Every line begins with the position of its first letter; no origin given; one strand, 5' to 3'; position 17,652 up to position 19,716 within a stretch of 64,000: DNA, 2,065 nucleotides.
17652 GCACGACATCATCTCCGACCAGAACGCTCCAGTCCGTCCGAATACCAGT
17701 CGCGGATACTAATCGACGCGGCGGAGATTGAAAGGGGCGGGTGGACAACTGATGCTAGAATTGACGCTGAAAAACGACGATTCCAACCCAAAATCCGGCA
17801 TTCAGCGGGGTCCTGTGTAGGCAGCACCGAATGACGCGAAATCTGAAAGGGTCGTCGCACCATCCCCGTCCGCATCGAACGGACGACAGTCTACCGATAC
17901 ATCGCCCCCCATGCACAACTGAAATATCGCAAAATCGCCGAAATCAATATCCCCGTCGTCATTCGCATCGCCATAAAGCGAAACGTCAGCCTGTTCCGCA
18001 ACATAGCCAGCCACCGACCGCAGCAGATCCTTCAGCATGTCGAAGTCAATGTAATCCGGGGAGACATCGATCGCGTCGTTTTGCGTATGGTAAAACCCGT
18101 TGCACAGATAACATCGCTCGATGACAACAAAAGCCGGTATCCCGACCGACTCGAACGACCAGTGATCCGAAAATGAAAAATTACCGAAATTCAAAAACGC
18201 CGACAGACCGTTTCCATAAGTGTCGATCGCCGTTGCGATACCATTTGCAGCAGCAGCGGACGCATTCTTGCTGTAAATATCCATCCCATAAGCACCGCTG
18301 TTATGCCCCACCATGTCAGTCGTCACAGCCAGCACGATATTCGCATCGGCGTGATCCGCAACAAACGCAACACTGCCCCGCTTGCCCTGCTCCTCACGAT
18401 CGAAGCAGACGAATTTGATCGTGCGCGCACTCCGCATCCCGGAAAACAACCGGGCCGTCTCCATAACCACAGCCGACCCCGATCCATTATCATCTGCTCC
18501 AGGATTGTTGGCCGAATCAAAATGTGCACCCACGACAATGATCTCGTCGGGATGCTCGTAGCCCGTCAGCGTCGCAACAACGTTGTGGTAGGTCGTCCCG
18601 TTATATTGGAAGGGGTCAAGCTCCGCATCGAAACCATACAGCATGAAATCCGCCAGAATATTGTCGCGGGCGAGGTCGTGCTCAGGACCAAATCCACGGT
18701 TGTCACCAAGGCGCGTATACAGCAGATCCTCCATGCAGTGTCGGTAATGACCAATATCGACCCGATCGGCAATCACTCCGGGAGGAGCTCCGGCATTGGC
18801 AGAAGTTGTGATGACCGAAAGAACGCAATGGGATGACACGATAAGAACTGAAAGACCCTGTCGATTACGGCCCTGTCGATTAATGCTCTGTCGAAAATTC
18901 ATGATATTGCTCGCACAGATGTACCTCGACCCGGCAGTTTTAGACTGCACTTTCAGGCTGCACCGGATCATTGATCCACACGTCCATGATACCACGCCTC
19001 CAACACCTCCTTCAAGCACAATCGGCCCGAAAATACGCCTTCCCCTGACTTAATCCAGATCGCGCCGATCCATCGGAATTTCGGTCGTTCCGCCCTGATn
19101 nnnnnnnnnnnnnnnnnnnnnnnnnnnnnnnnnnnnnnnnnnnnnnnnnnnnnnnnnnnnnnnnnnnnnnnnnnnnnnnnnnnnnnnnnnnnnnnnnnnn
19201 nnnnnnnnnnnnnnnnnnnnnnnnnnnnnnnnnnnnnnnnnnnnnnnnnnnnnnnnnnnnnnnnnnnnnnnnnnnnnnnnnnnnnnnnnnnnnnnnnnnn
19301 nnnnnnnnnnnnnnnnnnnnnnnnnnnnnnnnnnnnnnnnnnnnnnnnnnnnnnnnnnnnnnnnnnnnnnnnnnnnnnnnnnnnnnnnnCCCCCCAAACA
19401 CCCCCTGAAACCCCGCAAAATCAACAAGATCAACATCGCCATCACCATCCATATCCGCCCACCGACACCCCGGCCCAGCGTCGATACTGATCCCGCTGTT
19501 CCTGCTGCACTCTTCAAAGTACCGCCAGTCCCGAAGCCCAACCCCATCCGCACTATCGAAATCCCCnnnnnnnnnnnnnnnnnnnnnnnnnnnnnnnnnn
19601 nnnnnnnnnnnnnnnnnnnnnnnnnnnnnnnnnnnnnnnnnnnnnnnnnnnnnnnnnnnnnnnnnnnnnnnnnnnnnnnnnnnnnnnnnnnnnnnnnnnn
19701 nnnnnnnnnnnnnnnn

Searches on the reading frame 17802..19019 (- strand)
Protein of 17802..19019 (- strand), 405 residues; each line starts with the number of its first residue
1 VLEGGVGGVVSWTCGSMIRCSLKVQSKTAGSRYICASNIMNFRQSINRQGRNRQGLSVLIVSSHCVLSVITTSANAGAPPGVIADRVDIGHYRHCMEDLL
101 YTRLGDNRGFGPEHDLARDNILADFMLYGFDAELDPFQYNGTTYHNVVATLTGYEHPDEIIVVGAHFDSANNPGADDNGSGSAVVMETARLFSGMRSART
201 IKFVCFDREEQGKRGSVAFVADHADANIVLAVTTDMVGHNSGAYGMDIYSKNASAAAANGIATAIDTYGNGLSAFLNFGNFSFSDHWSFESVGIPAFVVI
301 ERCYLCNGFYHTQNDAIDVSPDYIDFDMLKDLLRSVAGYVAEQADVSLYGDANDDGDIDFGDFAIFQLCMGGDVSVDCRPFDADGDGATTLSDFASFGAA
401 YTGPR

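Call 3: search_protein_families(library=pfam, proteins=[window:17802-19019:-], max_evalue=0.1)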
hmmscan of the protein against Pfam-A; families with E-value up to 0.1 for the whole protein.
window:17802-19019:- (405 aa): 3 families
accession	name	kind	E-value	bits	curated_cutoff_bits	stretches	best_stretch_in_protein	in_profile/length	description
PF04389.22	Peptidase_M28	-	1.7e-34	119.7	21.3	1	146-321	1-179/193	Peptidase family M28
PF01546.33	Peptidase_M20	-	0.0013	19.2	24.6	1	173-319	31-190/206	Peptidase family M20/M25/M40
PF00404.24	Dockerin_1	-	0.0017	19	22.9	1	349-395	1-50/57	Dockerin type I domain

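Call 4: search_protein_families(library=ncbifam, proteins=[window:17802-19019:-], max_evalue=0.1)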
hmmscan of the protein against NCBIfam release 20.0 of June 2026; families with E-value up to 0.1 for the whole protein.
window:17802-19019:- (405 aa): 10 families
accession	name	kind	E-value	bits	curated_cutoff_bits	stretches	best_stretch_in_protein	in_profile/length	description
NF045908.1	AminopepLapALeg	equivalog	1.6e-18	66.7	600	1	147-319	193-373/396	aminopeptidase LapA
NF006771.0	PRK09290.1-5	subfamily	2.3e-05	23.1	399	1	145-212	60-129/413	allantoate amidohydrolase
NF006768.0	PRK09290.1-1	equivalog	0.0014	17.6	532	1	146-248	61-161/411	allantoate deiminase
NF007568.0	PRK10199.1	equivalog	0.0015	17.8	298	1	174-222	140-188/346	aminopeptidase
TIGR01879.1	hydantase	subfamily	0.0015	17.5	204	1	145-221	54-131/401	hydantoinase/carbamoylase family amidase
TIGR03176.1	AllC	equivalog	0.0091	14.8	597.75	1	145-221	56-133/406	allantoate deiminase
NF058540.1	Ncarbamyl_ErtE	equivalog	0.021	13.4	520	1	108-213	33-133/418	N-carbamyl-l-glutamate amidohydrolase ErtE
NF006770.0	PRK09290.1-4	equivalog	0.025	13.3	372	1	145-220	57-133/403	allantoate amidohydrolase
NF009529.0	PRK12893.1-2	equivalog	0.031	13.1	508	1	154-229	68-148/411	Zn-dependent hydrolase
NF006775.0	PRK09290.2-5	equivalog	0.053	12.2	479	1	146-227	66-148/419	allantoate amidohydrolase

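Call 59: find_homologous_proteins(query=window:17802-18902:-, max_evalue=1e-10)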
Query window:17802-18902:- (366 aa): 258 proteins with E <= 1e-10 among 4065 candidates; the best 120 are listed.
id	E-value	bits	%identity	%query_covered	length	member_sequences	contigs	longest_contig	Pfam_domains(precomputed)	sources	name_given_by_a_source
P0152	2.4e-245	831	100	100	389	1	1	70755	PF04389.23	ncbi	-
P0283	7.6e-136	471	63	92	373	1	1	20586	PF04389.23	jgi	jgi:Peptidase family M28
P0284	3.7e-128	446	61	88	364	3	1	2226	PF04389.23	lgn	-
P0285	3.3e-125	436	56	95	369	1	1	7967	PF04389.23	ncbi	-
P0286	6.0e-125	435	58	90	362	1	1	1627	PF04389.23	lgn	-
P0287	2.4e-124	433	57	100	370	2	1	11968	PF04389.23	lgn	-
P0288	5.6e-122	425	56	92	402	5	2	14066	PF04389.23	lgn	-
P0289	1.3e-121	424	58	86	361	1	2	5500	PF04389.23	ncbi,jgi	ncbi:MAG: M28 family peptidase [Planctomycetota bacterium]|jgi:hypothetical protein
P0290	8.0e-121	421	53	92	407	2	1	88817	PF04389.23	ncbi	-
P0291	1.0e-120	421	55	92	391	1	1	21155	PF04389.23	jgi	jgi:hypothetical protein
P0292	1.5e-120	421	55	97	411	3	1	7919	PF04389.23,PF00404.25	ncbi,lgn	ncbi:MAG: M28 family peptidase [Phycisphaerae bacterium]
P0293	3.1e-120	420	57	93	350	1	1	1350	PF04389.23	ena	-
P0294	8.5e-120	418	54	97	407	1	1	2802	PF04389.23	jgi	jgi:hypothetical protein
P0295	8.8e-120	418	53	96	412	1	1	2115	PF04389.23,PF00404.25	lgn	-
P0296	1.7e-119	417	57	90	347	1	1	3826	PF04389.23,PF00404.25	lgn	-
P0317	2.4e-110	387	53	98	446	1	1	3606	PF04389.23,PF18203.7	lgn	-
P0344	9.9e-75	270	44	92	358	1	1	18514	PF04389.23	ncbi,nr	ncbi:MAG: M28 family peptidase [Planctomycetes bacterium]|nr:M28 family peptidase [Planctomycetota b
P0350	2.2e-72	262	42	97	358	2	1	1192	PF04389.23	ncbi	-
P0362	3.1e-69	252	42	96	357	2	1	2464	PF04389.23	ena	-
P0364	2.5e-68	249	46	78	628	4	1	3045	PF04389.23,PF00404.25,PF00036.39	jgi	jgi:hypothetical protein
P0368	1.0e-66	243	48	72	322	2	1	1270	PF04389.23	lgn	-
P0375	1.5e-65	240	44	77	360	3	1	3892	PF04389.23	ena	-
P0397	6.3e-60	221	42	77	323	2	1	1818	PF07589.17,PF04389.23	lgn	-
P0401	3.6e-59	219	41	84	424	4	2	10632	PF04389.23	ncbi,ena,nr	ncbi:MAG TPA: M28 family peptidase [Phycisphaerae bacterium]|nr:M28 family peptidase [Phycisphaerae 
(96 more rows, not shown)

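Call 61: search_protein_families(library=ncbifam, proteins=[P0362, P0350, P0375, P0344, P0401, P0317, P0397, P0368, P0292, P0364], max_evalue=0.1)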
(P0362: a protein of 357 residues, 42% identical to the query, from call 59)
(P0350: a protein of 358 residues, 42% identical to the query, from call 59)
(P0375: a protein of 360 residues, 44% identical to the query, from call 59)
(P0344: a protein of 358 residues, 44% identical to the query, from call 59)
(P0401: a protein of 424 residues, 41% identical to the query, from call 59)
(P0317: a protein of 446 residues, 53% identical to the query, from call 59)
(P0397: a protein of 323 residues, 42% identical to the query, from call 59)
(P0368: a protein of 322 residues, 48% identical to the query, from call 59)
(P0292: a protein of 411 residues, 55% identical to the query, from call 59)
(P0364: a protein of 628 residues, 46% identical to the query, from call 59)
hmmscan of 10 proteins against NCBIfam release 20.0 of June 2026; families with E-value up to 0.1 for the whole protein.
P0362 (357 aa): 9 families
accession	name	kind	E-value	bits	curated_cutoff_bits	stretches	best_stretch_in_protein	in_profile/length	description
NF045908.1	AminopepLapALeg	equivalog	1.2e-11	44.1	600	1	106-271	196-372/396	aminopeptidase LapA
NF007568.0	PRK10199.1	equivalog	4.1e-08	32.9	298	1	119-177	129-187/346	aminopeptidase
NF041540.1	dockerin_GC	domain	1.8e-06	28.3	29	1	303-356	1-67/67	GC-type dockerin domain-anchored protein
NF006771.0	PRK09290.1-5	subfamily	3.7e-05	22.4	399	1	67-176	33-142/413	allantoate amidohydrolase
TIGR01879.1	hydantase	subfamily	0.0012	17.9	204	1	73-185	33-145/401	hydantoinase/carbamoylase family amidase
NF006775.0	PRK09290.2-5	equivalog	0.009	14.7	479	1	102-166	66-132/419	allantoate amidohydrolase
NF009529.0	PRK12893.1-2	equivalog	0.011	14.5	508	1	68-185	36-144/411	Zn-dependent hydrolase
TIGR01883.1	PepT-like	hypoth_equivalog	0.014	14.4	274.25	1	129-175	97-143/361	peptidase T-like protein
NF058540.1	Ncarbamyl_ErtE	equivalog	0.024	13.2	520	1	64-166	33-130/418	N-carbamyl-l-glutamate amidohydrolase ErtE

P0350 (358 aa): 11 families
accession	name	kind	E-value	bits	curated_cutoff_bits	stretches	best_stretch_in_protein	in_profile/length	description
NF045908.1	AminopepLapALeg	equivalog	2.8e-18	65.9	600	1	104-273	194-373/396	aminopeptidase LapA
NF006771.0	PRK09290.1-5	subfamily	1.5e-07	30.3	399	1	71-195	36-160/413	allantoate amidohydrolase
TIGR01879.1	hydantase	subfamily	9.2e-06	24.8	204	1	97-196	49-155/401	hydantoinase/carbamoylase family amidase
NF058540.1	Ncarbamyl_ErtE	equivalog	9.9e-05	21.1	520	1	65-172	33-135/418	N-carbamyl-l-glutamate amidohydrolase ErtE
NF007568.0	PRK10199.1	equivalog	0.0017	17.7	298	1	130-180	139-189/346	aminopeptidase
NF006775.0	PRK09290.2-5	equivalog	0.006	15.3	479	1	97-168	60-133/419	allantoate amidohydrolase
TIGR01883.1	PepT-like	hypoth_equivalog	0.012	14.6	274.25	0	131-179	98-146/361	peptidase T-like protein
NF041540.1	dockerin_GC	domain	0.013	15.9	29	1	304-354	1-63/67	GC-type dockerin domain-anchored protein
NF009527.0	PRK12891.1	subfamily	0.03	13.3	461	1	97-152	60-117/426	Zn-dependent hydrolase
NF009920.0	PRK13381.1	subfamily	0.036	12.9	293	1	131-180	142-191/412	peptidase T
NF006770.0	PRK09290.1-4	equivalog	0.038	12.7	372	1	94-172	49-129/403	allantoate amidohydrolase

P0375 (360 aa): 15 families
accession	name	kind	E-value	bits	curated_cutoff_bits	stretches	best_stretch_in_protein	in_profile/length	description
NF045908.1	AminopepLapALeg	equivalog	8.1e-15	54.5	600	1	120-276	206-373/396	aminopeptidase LapA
NF006771.0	PRK09290.1-5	subfamily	1.5e-07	30.3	399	1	77-189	39-151/413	allantoate amidohydrolase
NF058540.1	Ncarbamyl_ErtE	equivalog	5.1e-06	25.3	520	1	66-170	31-130/418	N-carbamyl-l-glutamate amidohydrolase ErtE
NF007568.0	PRK10199.1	equivalog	2.3e-05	23.8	298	1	134-182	140-188/346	aminopeptidase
NF041540.1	dockerin_GC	domain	3.4e-05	24.2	29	1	306-356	1-63/67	GC-type dockerin domain-anchored protein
NF009529.0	PRK12893.1-2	equivalog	7.5e-05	21.7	508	1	117-201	74-160/411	Zn-dependent hydrolase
TIGR01879.1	hydantase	subfamily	0.00011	21.2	204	1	103-192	52-148/401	hydantoinase/carbamoylase family amidase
NF009527.0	PRK12891.1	subfamily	0.00077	18.6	461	1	104-159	64-119/426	Zn-dependent hydrolase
TIGR01883.1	PepT-like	hypoth_equivalog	0.0011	18.1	274.25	1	134-181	98-145/361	peptidase T-like protein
NF009920.0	PRK13381.1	subfamily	0.0022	16.9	293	1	134-183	142-191/412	peptidase T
NF006775.0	PRK09290.2-5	equivalog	0.0025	16.5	479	1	96-170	56-132/419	allantoate amidohydrolase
NF009531.0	PRK12893.1-5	equivalog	0.0041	15.6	486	1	63-159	27-116/421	Zn-dependent hydrolase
NF006769.0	PRK09290.1-3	subfamily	0.023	13.3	452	1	105-160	66-121/417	allantoate amidohydrolase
NF006774.0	PRK09290.2-4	equivalog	0.025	13.4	897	1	96-156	58-118/427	allantoate amidohydrolase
NF006773.0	PRK09290.2-2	equivalog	0.061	12.2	584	1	96-155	59-118/419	allantoate amidohydrolase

P0344 (358 aa): 4 families
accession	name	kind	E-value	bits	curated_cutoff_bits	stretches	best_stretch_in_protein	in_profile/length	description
NF045908.1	AminopepLapALeg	equivalog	7.6e-16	57.9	600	1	116-271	207-373/396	aminopeptidase LapA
NF007568.0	PRK10199.1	equivalog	9.1e-05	21.9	298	1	109-175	120-186/346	aminopeptidase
NF006771.0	PRK09290.1-5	subfamily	0.001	17.7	399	1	65-172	32-139/413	allantoate amidohydrolase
TIGR01879.1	hydantase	subfamily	0.038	12.9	204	1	100-189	54-150/401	hydantoinase/carbamoylase family amidase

P0401 (424 aa): 13 families
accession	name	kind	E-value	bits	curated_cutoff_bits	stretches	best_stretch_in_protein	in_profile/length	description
NF045908.1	AminopepLapALeg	equivalog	4.9e-11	42.1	600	1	110-277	207-379/396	aminopeptidase LapA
TIGR01879.1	hydantase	subfamily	1.3e-07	30.9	204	1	53-179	20-146/401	hydantoinase/carbamoylase family amidase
NF006771.0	PRK09290.1-5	subfamily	6.9e-07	28.1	399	1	50-177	22-150/413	allantoate amidohydrolase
NF058540.1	Ncarbamyl_ErtE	equivalog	3.5e-05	22.6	520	1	55-171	31-147/418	N-carbamyl-l-glutamate amidohydrolase ErtE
NF007568.0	PRK10199.1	equivalog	0.00013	21.4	298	1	122-173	139-190/346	aminopeptidase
TIGR03176.1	AllC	equivalog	0.00028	19.7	597.75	1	60-159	29-123/406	allantoate deiminase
NF006768.0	PRK09290.1-1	equivalog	0.00042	19.3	532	1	60-179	33-143/411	allantoate deiminase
NF009529.0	PRK12893.1-2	equivalog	0.00099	18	508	1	50-174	25-144/411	Zn-dependent hydrolase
TIGR01883.1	PepT-like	hypoth_equivalog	0.0027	16.7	274.25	1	111-171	84-146/361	peptidase T-like protein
NF009527.0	PRK12891.1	subfamily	0.0049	15.9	461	1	56-156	34-129/426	Zn-dependent hydrolase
NF006775.0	PRK09290.2-5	equivalog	0.0074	15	479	1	56-159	34-132/419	allantoate amidohydrolase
NF009531.0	PRK12893.1-5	equivalog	0.021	13.3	486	1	56-160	31-130/421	Zn-dependent hydrolase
TIGR01900.1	dapE-gram_pos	equivalog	0.023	13.6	304.2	1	119-160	84-125/351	succinyl-diaminopimelate desuccinylase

P0317 (446 aa): 10 families
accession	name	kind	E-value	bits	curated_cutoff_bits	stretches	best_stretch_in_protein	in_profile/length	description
NF045908.1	AminopepLapALeg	equivalog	8.5e-18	64.4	600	1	138-320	195-385/396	aminopeptidase LapA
TIGR01879.1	hydantase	subfamily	0.00014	20.9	204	1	134-206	54-127/401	hydantoinase/carbamoylase family amidase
NF006771.0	PRK09290.1-5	subfamily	0.00015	20.4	399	1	134-203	60-131/413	allantoate amidohydrolase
NF033207.2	midcut_by_XrtH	subfamily_domain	0.00057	20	45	1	410-439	35-63/175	midcut-by-XrtH protein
NF006768.0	PRK09290.1-1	equivalog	0.0014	17.6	532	1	135-210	61-137/411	allantoate deiminase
TIGR04174.1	IPTL_CTERM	subfamily_domain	0.007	16.6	20.5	1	412-440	1-27/27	IPTL-CTERM sorting domain-containing protein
TIGR03176.1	AllC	equivalog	0.01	14.6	597.75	1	127-210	51-133/406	allantoate deiminase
NF007568.0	PRK10199.1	equivalog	0.023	14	298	1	163-211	140-188/346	aminopeptidase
TIGR01900.1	dapE-gram_pos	equivalog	0.031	13.2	304.2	1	161-200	86-125/351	succinyl-diaminopimelate desuccinylase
NF009529.0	PRK12893.1-2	equivalog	0.038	12.8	508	1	147-207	72-133/411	Zn-dependent hydrolase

P0397 (323 aa): 25 families
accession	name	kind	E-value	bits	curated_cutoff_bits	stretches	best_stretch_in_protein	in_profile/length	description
NF045908.1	AminopepLapALeg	equivalog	4.3e-19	68.6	600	1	111-289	207-389/396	aminopeptidase LapA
NF033554.9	floc_PepA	equivalog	1.2e-07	31.9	80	1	293-321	231-259/261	flocculation-associated PEP-CTERM protein PepA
NF038129.1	PEP_NF038129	equivalog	1.2e-07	31.7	65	1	283-321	150-193/194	NF038129 family PEP-CTERM protein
NF041538.1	PEP_EDSA_1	subfamily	1.5e-06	28.1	100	1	292-321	276-306/307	EDSAP-1 family PEP-CTERM protein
NF038125.1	PEP_CTERM_THxN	subfamily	4e-06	26.6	85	1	291-321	212-245/246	THxN family PEP-CTERM protein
NF058540.1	Ncarbamyl_ErtE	equivalog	1.8e-05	23.5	520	1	62-161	37-131/418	N-carbamyl-l-glutamate amidohydrolase ErtE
NF006771.0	PRK09290.1-5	subfamily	5e-05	22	399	1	67-174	39-146/413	allantoate amidohydrolase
NF007568.0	PRK10199.1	equivalog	6.1e-05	22.4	298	1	124-173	140-189/346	aminopeptidase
TIGR02595.1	PEP_CTERM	domain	7.3e-05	23.3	16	1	299-321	1-23/24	PEP-CTERM sorting domain-containing protein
NF038120.1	PEP_CTERM_QFxxD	subfamily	0.00016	21.7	80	1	296-321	190-215/215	NF038120 family PEP-CTERM protein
NF041927.1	Xrt_dep_XDP1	equivalog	0.00021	21.3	125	1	295-321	216-241/242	exosortase-dependent surface protein XDP1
TIGR01879.1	hydantase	subfamily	0.00051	19.1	204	1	95-172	54-138/401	hydantoinase/carbamoylase family amidase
NF009529.0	PRK12893.1-2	equivalog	0.00052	18.9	508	1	63-185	37-154/411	Zn-dependent hydrolase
NF006770.0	PRK09290.1-4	equivalog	0.00075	18.3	372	1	88-165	50-129/403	allantoate amidohydrolase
NF038118.1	PEP_CTERM_CCXG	equivalog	0.00081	19.1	90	1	297-321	174-198/199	CCXG family PEP-CTERM protein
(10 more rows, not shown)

P0368 (322 aa): 12 families
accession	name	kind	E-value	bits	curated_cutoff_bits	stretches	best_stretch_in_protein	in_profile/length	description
NF045908.1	AminopepLapALeg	equivalog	1.2e-18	67.2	600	1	112-271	207-374/396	aminopeptidase LapA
NF006771.0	PRK09290.1-5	subfamily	3.6e-07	29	399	1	61-182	32-153/413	allantoate amidohydrolase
NF058540.1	Ncarbamyl_ErtE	equivalog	4.7e-05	22.1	520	1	59-167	33-136/418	N-carbamyl-l-glutamate amidohydrolase ErtE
TIGR01883.1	PepT-like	hypoth_equivalog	0.00024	20.2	274.25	1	125-173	98-146/361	peptidase T-like protein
TIGR01879.1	hydantase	subfamily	0.0003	19.9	204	1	96-179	54-144/401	hydantoinase/carbamoylase family amidase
NF007568.0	PRK10199.1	equivalog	0.00081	18.7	298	1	124-177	139-192/346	aminopeptidase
NF009531.0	PRK12893.1-5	equivalog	0.0063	15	486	1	97-167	63-135/421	Zn-dependent hydrolase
NF006770.0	PRK09290.1-4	equivalog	0.0066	15.2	372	1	96-167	57-130/403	allantoate amidohydrolase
NF006775.0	PRK09290.2-5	equivalog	0.019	13.6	479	1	97-167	66-138/419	allantoate amidohydrolase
NF009527.0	PRK12891.1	subfamily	0.034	13.1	461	1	96-166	65-137/426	Zn-dependent hydrolase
NF009529.0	PRK12893.1-2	equivalog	0.045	12.5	508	1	112-179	75-143/411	Zn-dependent hydrolase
NF006768.0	PRK09290.1-1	equivalog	0.048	12.5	532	1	97-161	61-127/411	allantoate deiminase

P0292 (411 aa): 8 families
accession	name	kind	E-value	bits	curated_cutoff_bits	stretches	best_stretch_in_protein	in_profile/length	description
NF045908.1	AminopepLapALeg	equivalog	8.4e-21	74.3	600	1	92-273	183-372/396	aminopeptidase LapA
NF006771.0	PRK09290.1-5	subfamily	3.3e-05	22.6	399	1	101-186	61-153/413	allantoate amidohydrolase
TIGR01879.1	hydantase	subfamily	0.0003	19.9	204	1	99-207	53-165/401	hydantoinase/carbamoylase family amidase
TIGR01883.1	PepT-like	hypoth_equivalog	0.0027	16.7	274.25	1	129-178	98-147/361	peptidase T-like protein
NF009529.0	PRK12893.1-2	equivalog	0.0069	15.2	508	1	103-185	61-144/411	Zn-dependent hydrolase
NF007568.0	PRK10199.1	equivalog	0.017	14.4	298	1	129-176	140-187/346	aminopeptidase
NF058540.1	Ncarbamyl_ErtE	equivalog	0.028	13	520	1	63-189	33-154/418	N-carbamyl-l-glutamate amidohydrolase ErtE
NF006775.0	PRK09290.2-5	equivalog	0.053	12.2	479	1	103-192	68-158/419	allantoate amidohydrolase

P0364 (628 aa): 12 families
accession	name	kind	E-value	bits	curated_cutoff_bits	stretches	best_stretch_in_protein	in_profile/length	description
NF045908.1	AminopepLapALeg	equivalog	3.3e-13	49.2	600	1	99-255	206-373/396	aminopeptidase LapA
NF041540.1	dockerin_GC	domain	8.1e-08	32.5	29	1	576-625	1-63/67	GC-type dockerin domain-anchored protein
NF007568.0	PRK10199.1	equivalog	9e-07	28.5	298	1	110-160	137-187/346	aminopeptidase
NF006771.0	PRK09290.1-5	subfamily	3.8e-06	25.7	399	1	85-157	61-140/413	allantoate amidohydrolase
TIGR01879.1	hydantase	subfamily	0.00025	20.1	204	1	85-160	55-137/401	hydantoinase/carbamoylase family amidase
NF058540.1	Ncarbamyl_ErtE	equivalog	0.0019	16.9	520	1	47-149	33-130/418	N-carbamyl-l-glutamate amidohydrolase ErtE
NF009529.0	PRK12893.1-2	equivalog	0.0021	16.9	508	1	99-170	74-150/411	Zn-dependent hydrolase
NF009531.0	PRK12893.1-5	equivalog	0.0032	16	486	1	47-152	32-132/421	Zn-dependent hydrolase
NF006775.0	PRK09290.2-5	equivalog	0.0053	15.5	479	1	85-149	66-132/419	allantoate amidohydrolase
TIGR01883.1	PepT-like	hypoth_equivalog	0.021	13.8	274.25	1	113-160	98-145/361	peptidase T-like protein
NF009527.0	PRK12891.1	subfamily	0.031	13.3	461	1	83-165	64-147/426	Zn-dependent hydrolase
TIGR01910.1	DapE-ArgE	subfamily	0.047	12.9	217.6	0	113-163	102-154/373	ArgE/DapE family deacylase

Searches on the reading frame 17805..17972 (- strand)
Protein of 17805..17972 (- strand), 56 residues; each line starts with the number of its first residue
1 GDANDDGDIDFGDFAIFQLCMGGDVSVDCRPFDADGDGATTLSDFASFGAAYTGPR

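Call 7: search_protein_families(library=ncbifam, proteins=[window:17805-17972:-], max_evalue=10)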
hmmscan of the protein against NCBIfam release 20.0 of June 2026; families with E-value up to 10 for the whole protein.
seq(56 aa): 0 families

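Call 8: search_protein_families(library=pfam, proteins=[window:17805-17972:-], max_evalue=10)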
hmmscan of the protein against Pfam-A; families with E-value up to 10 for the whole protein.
seq(56 aa): 6 families
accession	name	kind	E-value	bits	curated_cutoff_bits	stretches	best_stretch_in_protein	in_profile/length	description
PF00404.24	Dockerin_1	-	9.1e-05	23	22.9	1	1-46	2-50/57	Dockerin type I domain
PF13202.12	EF-hand_5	-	0.041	13.8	25.9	2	32-39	8-15/25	EF hand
PF13405.12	EF-hand_6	-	0.1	12.8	25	0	2-15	10-23/30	EF-hand domain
PF13499.12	EF-hand_7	-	0.29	12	30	1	2-47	12-64/67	EF-hand domain pair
PF00036.39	EF-hand_1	-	1.5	9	25.4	0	2-15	10-23/29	EF hand domain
PF13833.12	EF-hand_8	-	2.6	8.3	28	1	32-47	34-49/54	EF-hand domain pair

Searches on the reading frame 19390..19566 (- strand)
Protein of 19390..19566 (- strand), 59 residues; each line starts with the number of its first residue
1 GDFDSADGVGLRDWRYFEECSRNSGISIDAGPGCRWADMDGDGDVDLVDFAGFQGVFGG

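Call 7: search_protein_families(library=ncbifam, proteins=[window:19390-19566:-], max_evalue=10)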
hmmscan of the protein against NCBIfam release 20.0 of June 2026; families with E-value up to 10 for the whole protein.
seq(59 aa): 0 families

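Call 8: search_protein_families(library=pfam, proteins=[window:19390-19566:-], max_evalue=10)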
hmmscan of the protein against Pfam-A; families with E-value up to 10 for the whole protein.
seq(59 aa): 1 family
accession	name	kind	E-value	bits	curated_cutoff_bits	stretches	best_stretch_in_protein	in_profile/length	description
PF13517.12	FG-GAP_3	-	0.009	17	26.9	1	28-48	40-60/61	FG-GAP-like repeat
